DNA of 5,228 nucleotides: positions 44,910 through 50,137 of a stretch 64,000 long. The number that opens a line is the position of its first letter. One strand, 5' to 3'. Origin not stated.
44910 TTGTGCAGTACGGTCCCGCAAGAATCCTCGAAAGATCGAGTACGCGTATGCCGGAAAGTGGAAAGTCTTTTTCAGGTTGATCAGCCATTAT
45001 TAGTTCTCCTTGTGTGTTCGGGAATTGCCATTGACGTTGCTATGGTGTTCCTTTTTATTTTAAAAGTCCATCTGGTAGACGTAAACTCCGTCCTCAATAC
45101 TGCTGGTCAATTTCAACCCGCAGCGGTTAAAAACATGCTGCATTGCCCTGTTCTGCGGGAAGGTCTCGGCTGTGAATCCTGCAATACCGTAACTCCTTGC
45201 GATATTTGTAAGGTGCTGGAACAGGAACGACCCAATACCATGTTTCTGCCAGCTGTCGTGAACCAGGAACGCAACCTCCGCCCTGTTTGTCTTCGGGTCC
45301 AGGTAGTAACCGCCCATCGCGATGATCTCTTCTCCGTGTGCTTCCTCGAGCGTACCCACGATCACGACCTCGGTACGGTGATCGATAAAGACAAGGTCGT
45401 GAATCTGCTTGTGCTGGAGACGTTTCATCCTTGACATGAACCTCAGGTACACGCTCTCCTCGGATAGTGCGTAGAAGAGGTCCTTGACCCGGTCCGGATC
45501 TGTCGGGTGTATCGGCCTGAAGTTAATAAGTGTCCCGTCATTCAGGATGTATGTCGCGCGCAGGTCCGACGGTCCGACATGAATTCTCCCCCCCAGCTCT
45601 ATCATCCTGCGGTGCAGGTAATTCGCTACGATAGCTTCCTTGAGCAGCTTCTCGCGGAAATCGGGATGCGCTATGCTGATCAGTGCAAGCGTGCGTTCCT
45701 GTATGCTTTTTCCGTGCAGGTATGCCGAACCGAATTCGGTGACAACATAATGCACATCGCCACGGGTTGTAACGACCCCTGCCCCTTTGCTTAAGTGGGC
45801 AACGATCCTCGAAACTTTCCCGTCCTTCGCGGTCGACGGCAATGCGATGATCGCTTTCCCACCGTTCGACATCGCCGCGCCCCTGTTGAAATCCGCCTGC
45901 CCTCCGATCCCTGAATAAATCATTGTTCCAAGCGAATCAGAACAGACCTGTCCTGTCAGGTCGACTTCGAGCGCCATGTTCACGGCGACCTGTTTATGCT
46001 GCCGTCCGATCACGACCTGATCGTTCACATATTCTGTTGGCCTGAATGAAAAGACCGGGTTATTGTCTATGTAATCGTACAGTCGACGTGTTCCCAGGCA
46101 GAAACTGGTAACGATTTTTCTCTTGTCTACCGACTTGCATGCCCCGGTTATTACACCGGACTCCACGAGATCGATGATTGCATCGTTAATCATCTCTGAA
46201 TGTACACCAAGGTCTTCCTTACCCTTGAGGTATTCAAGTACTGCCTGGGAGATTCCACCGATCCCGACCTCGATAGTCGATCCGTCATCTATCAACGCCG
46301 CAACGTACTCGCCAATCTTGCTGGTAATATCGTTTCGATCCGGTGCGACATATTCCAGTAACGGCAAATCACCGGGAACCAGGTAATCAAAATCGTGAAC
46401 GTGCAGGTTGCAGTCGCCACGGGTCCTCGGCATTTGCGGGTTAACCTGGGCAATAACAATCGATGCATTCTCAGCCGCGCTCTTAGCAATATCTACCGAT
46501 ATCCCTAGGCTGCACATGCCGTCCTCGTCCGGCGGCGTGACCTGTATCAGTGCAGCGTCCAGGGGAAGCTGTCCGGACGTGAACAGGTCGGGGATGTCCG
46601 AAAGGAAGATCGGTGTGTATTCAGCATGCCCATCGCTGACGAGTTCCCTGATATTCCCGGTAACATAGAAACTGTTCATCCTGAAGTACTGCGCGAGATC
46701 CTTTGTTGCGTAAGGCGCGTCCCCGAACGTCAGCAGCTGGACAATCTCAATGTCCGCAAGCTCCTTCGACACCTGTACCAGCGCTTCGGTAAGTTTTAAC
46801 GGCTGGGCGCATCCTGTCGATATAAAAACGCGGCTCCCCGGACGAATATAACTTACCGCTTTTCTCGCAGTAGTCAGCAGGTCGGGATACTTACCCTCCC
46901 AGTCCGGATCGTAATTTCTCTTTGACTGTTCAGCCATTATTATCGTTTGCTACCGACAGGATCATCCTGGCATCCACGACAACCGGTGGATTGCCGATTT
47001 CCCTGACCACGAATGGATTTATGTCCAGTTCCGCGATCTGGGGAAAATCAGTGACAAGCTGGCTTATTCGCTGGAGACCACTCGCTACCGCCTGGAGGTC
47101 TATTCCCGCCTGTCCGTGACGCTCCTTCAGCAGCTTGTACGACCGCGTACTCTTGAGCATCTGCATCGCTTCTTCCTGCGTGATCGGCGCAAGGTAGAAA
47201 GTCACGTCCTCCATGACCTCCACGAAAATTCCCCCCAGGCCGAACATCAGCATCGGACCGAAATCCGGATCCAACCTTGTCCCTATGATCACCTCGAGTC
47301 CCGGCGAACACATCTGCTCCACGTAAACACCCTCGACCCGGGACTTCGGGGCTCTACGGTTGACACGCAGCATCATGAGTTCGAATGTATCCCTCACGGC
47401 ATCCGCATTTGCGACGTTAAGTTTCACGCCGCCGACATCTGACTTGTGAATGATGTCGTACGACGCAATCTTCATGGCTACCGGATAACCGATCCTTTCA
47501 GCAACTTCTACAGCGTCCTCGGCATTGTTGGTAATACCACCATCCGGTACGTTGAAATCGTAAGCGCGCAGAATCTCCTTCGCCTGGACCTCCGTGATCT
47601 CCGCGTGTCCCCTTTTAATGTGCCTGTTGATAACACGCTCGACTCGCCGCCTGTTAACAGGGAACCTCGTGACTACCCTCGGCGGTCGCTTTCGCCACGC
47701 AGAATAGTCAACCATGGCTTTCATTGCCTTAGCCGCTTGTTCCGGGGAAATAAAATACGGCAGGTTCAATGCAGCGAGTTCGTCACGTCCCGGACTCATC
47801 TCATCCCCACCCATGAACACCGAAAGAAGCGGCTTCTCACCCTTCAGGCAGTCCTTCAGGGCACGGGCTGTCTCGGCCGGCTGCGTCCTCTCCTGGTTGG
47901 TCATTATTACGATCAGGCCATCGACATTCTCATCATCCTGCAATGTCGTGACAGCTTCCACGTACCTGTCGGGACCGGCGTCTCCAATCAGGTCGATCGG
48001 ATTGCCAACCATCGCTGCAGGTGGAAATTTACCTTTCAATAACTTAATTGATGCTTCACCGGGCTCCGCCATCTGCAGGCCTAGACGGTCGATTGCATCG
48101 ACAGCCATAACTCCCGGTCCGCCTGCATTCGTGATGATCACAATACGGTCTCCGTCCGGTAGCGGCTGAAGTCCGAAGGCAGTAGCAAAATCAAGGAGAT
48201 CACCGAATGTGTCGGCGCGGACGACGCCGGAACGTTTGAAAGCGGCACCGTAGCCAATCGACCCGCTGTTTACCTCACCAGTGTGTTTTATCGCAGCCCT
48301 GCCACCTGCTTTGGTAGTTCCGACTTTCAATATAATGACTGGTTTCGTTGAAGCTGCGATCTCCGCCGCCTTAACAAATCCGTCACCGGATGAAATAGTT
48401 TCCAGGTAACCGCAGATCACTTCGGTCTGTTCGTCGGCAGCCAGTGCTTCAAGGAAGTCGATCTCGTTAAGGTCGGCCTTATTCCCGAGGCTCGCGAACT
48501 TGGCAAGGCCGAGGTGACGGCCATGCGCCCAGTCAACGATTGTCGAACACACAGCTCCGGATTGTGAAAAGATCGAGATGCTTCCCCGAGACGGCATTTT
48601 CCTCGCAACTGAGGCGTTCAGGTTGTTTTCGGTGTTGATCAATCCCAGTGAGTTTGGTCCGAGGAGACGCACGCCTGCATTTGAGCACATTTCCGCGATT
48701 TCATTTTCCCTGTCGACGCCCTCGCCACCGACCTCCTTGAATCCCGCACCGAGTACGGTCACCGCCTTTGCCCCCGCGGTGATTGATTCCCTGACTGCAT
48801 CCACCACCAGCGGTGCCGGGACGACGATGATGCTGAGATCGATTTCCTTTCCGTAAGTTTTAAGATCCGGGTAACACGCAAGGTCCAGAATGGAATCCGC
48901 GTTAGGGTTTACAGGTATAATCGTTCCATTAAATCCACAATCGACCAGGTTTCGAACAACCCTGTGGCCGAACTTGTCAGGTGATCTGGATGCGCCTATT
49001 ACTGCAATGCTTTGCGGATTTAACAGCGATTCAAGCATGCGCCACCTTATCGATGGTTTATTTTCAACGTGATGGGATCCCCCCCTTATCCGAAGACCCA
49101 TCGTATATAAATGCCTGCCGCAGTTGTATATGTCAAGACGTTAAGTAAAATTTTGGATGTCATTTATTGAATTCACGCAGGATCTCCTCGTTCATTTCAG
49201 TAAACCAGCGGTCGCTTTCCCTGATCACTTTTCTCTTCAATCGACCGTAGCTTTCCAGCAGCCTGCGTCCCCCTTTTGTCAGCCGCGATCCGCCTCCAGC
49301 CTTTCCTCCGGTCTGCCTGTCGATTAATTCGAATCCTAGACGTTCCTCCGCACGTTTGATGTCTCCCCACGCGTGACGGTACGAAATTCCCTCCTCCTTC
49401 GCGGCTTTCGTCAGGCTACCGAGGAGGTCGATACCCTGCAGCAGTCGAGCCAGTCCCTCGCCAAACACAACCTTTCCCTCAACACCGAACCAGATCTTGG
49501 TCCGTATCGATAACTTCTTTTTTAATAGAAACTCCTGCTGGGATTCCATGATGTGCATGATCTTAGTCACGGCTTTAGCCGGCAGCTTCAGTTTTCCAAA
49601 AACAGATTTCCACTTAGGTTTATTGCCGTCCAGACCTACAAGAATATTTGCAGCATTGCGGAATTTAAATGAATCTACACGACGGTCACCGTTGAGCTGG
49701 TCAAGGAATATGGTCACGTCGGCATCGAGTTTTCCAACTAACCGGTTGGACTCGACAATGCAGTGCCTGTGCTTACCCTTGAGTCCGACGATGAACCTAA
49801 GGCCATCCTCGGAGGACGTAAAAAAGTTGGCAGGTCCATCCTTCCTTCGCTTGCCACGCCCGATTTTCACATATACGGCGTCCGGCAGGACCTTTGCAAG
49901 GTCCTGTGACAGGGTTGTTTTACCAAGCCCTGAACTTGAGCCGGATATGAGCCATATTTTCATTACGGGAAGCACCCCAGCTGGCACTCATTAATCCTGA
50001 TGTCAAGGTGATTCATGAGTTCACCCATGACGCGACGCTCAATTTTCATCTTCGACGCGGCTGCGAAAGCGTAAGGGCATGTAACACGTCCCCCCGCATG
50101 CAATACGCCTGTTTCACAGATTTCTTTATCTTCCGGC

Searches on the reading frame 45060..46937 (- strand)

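Call 55: search_protein_families(library=pfam, max_evalue=0.00001, proteins=[window:45060-46937:-])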
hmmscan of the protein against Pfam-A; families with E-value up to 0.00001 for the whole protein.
window:45060-46937:- (625 aa): 4 families
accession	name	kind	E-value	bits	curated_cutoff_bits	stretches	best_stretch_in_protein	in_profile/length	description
PF13336.12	AcetylCoA_hyd_C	-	3.4e-66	222.4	23.7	1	282-435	1-154/154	Acetyl-CoA hydrolase/transferase C-terminal domain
PF02550.21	AcetylCoA_hydro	-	1.2e-27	97.7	24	1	26-187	20-187/198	Acetyl-CoA hydrolase/transferase N-terminal domain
PF00583.31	Acetyltransf_1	-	3.9e-11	43.7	20.7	1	521-607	31-115/116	Acetyltransferase (GNAT) family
PF13302.13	Acetyltransf_3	-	2.6e-06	28.6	25.4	1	473-609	4-138/138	Acetyltransferase (GNAT) domain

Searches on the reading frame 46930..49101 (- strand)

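Call 55: search_protein_families(library=pfam, max_evalue=0.00001, proteins=[window:46930-49101:-])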
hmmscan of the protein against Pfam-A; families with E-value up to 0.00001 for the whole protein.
window:46930-49101:- (723 aa): 6 families
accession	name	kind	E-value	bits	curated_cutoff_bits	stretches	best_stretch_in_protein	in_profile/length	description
PF13549.11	ATP-grasp_5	-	9.4e-79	264.3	27.6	1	495-715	3-221/221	ATP-grasp domain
PF13607.11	Succ_CoA_lig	-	5.3e-44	149.8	27.4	1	172-309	1-138/138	Succinyl-CoA ligase like flavodoxin domain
PF13380.12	CoA_binding_2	-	3.1e-24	86.1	22.8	1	31-156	2-115/116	CoA binding domain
PF02629.25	CoA_binding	-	4.1e-13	50.3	22.3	1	30-116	4-93/97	CoA binding domain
PF19045.5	Ligase_CoA_2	-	1.7e-06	28.6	23.7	1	320-400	1-81/162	Ligase-CoA domain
PF08442.15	ATP-grasp_2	-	3.2e-06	27.4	29.5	1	502-628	2-133/202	ATP-grasp domain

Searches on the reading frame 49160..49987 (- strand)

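Call 55: search_protein_families(library=pfam, max_evalue=0.00001, proteins=[window:49160-49987:-])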
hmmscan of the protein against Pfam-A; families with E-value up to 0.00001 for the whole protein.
window:49160-49987:- (275 aa): 1 family
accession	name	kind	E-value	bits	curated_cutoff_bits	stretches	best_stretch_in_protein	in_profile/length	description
PF00126.33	HTH_1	-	2.7e-08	34.1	26.6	1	186-240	10-59/60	Bacterial regulatory helix-turn-helix protein, lysR family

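Call 69: search_protein_families(library=pfam, max_evalue=0.001, proteins=[window:49160-49987:-])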
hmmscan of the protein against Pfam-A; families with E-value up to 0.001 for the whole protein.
window:49160-49987:- (275 aa): 1 family
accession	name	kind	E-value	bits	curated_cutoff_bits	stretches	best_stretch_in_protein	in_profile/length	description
PF00126.33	HTH_1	-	2.7e-08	34.1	26.6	1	186-240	10-59/60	Bacterial regulatory helix-turn-helix protein, lysR family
